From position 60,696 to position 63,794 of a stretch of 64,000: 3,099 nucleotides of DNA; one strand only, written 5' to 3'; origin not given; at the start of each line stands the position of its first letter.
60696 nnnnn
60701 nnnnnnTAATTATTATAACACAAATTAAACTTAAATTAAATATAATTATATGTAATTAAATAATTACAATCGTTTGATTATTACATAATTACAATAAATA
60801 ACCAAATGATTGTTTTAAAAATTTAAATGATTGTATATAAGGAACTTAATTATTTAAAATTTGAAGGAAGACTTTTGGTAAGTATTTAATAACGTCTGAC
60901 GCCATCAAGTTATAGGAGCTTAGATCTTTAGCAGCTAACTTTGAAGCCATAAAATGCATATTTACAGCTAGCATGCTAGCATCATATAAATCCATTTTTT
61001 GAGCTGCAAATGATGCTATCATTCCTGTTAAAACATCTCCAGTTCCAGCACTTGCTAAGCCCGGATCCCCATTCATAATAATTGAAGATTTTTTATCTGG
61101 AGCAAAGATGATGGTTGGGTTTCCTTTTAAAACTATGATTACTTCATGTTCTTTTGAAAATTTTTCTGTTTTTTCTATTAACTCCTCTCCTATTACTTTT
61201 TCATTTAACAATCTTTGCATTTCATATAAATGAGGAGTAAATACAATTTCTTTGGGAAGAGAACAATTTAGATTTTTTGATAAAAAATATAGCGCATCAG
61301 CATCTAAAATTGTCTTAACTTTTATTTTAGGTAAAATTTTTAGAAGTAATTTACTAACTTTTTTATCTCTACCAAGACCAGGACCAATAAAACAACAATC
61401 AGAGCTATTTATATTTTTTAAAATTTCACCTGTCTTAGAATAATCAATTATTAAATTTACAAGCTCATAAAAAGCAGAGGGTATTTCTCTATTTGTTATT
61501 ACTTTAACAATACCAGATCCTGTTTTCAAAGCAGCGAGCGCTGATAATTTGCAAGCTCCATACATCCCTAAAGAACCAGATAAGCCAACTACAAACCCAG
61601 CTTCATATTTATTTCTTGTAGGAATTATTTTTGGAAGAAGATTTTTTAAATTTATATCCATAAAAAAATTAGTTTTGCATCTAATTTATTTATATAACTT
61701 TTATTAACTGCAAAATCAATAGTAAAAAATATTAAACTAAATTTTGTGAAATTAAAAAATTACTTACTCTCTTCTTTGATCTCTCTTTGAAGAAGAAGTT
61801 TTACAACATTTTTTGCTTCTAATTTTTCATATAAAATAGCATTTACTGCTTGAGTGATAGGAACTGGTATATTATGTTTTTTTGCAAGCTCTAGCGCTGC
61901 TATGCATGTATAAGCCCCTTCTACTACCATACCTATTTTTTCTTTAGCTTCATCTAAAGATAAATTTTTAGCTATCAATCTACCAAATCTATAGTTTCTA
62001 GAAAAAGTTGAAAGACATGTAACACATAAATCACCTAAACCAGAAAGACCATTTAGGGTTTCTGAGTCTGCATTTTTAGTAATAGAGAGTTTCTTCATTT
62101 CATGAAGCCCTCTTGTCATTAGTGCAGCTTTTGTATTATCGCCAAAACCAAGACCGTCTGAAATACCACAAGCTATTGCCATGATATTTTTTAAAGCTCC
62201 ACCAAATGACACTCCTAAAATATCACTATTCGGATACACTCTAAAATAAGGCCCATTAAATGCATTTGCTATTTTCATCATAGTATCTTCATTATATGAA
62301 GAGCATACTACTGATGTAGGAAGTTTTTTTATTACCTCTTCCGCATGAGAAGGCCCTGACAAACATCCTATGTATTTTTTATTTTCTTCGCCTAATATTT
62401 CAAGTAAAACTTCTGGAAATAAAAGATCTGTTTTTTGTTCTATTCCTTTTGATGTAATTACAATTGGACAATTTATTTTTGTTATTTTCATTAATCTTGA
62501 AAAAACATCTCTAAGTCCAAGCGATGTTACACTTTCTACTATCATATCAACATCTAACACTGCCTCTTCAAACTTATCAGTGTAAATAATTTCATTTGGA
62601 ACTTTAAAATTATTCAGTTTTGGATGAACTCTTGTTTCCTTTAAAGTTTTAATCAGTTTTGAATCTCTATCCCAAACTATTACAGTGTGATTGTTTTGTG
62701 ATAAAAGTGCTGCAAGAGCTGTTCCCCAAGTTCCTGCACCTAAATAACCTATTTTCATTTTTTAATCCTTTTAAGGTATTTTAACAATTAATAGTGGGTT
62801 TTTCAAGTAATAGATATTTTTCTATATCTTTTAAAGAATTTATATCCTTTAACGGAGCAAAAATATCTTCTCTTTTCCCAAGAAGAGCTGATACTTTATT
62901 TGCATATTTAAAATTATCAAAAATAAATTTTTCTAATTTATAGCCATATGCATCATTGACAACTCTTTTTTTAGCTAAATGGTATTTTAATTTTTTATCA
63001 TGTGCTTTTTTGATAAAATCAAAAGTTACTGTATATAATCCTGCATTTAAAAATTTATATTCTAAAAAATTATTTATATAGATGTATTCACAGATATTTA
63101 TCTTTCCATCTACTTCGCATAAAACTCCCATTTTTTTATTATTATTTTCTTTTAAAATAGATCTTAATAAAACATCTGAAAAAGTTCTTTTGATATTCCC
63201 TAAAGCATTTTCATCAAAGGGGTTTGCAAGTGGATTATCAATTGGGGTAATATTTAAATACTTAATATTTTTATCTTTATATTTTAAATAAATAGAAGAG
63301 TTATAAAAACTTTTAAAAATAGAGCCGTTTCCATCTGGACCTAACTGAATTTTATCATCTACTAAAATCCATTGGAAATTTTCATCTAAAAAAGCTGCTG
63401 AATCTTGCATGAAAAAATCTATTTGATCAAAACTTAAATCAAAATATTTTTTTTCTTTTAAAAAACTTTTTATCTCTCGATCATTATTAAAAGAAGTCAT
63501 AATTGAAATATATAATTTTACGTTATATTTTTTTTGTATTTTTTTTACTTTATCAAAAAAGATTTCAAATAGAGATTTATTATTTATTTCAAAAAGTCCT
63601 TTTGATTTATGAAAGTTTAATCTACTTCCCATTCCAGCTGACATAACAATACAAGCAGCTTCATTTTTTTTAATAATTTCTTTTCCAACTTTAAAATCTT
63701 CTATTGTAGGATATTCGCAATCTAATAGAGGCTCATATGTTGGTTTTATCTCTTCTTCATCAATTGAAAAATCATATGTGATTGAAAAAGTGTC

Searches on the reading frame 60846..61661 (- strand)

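Call 48: search_protein_families(library=pfam, proteins=[window:60846-61661:-], max_evalue=0.00001)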
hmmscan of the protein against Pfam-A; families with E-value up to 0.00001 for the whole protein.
window:60846-61661:- (271 aa): 1 family
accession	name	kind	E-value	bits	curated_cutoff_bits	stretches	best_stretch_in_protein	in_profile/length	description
PF01256.23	Carb_kinase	-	2.2e-49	168.5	27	1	27-262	4-241/242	NAD(P)H-hydrate dehydratase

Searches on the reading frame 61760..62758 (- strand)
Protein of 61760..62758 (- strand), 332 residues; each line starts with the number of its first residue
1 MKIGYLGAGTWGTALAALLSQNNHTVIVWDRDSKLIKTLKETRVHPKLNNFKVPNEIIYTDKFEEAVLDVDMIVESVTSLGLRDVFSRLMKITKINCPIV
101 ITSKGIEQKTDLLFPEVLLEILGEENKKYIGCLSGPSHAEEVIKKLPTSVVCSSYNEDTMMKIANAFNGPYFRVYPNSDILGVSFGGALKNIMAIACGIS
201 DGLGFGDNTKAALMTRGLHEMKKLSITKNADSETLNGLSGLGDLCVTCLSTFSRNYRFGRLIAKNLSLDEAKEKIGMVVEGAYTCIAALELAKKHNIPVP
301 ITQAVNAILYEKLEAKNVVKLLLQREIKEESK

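Call 48: search_protein_families(library=pfam, proteins=[window:61760-62758:-], max_evalue=0.00001)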
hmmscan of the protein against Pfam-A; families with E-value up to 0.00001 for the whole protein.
window:61760-62758:- (332 aa): 4 families
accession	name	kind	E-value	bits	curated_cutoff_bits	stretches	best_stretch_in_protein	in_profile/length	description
PF07479.19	NAD_Gly3P_dh_C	-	9.4e-54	181.9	25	1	179-319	1-141/142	NAD-dependent glycerol-3-phosphate dehydrogenase C-terminus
PF01210.29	NAD_Gly3P_dh_N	-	2.2e-41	141.9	23.1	1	2-158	1-156/158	NAD-dependent glycerol-3-phosphate dehydrogenase N-terminus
PF20618.3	GPD_NAD_C_bact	-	1.6e-19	70.7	27.6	1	239-305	1-66/66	Bacterial GPD, NAD-dependent C-terminal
PF02558.23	ApbA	-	4.3e-07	30.1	22.2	1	4-111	2-108/150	Ketopantoate reductase PanE/ApbA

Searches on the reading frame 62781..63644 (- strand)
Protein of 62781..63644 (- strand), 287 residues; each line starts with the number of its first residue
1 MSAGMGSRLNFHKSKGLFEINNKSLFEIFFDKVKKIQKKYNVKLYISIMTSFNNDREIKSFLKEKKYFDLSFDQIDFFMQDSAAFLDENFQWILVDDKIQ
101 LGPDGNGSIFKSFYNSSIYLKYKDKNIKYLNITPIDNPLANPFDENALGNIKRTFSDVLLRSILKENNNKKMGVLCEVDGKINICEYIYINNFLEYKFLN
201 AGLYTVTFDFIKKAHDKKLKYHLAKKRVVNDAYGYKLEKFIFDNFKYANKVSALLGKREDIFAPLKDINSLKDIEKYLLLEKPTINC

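Call 48: search_protein_families(library=pfam, proteins=[window:62781-63644:-], max_evalue=0.00001)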
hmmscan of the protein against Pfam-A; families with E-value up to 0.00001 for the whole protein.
window:62781-63644:- (287 aa): 1 family
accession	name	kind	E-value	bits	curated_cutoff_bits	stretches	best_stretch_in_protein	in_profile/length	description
PF01704.24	UDPGP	-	1.7e-24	86.8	22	1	4-271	62-341/413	UTP--glucose-1-phosphate uridylyltransferase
